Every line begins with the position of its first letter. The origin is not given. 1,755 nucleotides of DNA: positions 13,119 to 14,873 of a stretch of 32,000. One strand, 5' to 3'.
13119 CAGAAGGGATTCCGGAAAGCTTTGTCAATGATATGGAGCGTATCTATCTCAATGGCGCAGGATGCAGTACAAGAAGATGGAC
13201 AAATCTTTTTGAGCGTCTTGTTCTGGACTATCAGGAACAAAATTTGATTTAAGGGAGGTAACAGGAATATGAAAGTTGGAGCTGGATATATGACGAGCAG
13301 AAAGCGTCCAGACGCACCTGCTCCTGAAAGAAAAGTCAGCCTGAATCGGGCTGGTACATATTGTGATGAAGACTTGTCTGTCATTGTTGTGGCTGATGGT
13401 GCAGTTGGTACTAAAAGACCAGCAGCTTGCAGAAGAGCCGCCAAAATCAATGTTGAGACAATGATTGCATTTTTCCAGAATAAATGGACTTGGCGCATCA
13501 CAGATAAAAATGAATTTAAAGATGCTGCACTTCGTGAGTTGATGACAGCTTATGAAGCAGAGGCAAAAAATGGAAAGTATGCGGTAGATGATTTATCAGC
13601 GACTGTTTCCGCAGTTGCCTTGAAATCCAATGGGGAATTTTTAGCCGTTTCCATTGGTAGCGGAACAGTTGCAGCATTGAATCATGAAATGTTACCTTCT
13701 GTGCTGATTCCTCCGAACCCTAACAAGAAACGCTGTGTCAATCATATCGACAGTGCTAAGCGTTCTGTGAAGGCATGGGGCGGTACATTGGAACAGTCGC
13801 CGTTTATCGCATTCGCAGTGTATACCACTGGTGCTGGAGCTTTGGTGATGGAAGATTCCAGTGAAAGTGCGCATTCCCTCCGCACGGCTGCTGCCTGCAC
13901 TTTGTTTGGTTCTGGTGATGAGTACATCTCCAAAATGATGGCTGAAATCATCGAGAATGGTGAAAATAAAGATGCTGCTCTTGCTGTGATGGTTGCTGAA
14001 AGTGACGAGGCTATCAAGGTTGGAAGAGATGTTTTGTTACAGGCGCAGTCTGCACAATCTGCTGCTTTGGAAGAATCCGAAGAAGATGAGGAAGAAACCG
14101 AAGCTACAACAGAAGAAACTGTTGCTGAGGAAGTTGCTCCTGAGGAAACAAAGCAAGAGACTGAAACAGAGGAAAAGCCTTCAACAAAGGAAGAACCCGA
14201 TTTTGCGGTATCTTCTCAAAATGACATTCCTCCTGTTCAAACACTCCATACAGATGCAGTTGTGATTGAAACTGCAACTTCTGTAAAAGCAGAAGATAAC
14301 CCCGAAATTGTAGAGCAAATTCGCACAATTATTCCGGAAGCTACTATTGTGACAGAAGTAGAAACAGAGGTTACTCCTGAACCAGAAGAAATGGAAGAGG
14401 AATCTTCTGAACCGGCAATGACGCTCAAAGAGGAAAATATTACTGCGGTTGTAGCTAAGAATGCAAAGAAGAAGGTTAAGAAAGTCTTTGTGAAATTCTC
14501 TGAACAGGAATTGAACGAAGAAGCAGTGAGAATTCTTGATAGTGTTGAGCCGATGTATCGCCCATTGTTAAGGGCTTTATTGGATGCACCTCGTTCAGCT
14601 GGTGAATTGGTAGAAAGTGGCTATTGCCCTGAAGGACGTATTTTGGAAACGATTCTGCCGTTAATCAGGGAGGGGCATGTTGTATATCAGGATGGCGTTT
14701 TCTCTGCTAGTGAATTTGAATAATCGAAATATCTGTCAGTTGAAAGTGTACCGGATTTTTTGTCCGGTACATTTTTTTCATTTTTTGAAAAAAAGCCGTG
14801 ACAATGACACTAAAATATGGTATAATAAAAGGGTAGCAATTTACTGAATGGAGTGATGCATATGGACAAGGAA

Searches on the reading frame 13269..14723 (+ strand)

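Call 79: search_protein_families(library=pfam, proteins=[window:13269-14723:+], max_evalue=0.00001)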
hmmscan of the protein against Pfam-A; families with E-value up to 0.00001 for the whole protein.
window:13269-14723:+ (484 aa): 1 family
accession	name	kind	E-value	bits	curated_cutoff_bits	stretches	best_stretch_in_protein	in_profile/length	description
PF13672.11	PP2C_2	-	2e-09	37.7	24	1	33-187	21-172/209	Protein phosphatase 2C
